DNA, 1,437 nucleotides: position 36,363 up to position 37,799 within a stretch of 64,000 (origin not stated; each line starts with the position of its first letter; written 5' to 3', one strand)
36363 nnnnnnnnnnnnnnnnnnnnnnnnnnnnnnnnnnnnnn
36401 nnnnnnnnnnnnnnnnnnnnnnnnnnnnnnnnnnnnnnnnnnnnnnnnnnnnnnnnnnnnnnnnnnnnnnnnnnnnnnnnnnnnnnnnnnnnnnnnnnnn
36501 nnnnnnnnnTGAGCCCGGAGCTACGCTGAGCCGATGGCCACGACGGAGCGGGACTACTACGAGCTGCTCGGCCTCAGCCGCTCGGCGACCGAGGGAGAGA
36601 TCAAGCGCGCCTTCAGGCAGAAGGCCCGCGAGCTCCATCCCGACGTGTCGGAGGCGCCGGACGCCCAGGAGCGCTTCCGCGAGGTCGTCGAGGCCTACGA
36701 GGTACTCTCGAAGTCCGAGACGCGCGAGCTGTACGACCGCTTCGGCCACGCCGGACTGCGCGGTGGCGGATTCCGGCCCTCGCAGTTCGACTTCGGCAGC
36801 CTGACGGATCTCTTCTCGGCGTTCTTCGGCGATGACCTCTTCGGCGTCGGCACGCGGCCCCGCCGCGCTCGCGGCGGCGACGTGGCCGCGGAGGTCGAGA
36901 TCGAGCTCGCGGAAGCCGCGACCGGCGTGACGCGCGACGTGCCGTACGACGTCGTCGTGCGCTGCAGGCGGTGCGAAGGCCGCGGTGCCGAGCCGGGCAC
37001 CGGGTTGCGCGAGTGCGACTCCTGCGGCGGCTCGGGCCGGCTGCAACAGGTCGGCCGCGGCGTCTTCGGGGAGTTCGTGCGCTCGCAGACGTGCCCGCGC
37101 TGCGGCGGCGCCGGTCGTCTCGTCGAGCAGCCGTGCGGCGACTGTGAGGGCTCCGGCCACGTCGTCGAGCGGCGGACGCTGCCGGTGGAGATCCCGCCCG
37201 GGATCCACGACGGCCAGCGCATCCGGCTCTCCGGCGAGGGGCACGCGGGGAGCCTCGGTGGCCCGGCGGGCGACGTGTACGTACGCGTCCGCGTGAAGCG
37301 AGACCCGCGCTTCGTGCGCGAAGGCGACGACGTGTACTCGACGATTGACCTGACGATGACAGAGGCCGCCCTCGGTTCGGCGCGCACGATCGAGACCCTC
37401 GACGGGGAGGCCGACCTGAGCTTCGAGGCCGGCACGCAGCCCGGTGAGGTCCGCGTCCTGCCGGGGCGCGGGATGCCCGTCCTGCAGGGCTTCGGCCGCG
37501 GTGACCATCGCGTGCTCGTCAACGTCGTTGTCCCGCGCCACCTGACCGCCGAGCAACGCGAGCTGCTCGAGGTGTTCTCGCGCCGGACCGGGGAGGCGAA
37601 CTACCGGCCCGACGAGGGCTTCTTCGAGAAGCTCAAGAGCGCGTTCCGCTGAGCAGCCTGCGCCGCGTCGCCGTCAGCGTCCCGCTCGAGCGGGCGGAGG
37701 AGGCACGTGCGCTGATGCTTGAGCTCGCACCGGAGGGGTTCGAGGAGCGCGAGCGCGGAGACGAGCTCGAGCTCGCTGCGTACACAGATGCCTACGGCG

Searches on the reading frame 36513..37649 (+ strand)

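Call 38: search_protein_families(library=pfam, proteins=[window:36513-37649:+], max_evalue=0.00001)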
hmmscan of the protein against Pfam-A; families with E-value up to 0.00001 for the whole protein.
window:36513-37649:+ (379 aa): 3 families
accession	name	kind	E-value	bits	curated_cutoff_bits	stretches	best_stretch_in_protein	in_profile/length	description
PF01556.23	DnaJ_C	-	1e-42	146.2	26.6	1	125-341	2-152/152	DnaJ C terminal domain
PF00226.36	DnaJ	-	5.7e-22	78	27.8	1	14-75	1-63/63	DnaJ domain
PF00684.25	DnaJ_CXXCXGXG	-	3.6e-13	50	32.7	1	151-215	1-65/65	DnaJ central domain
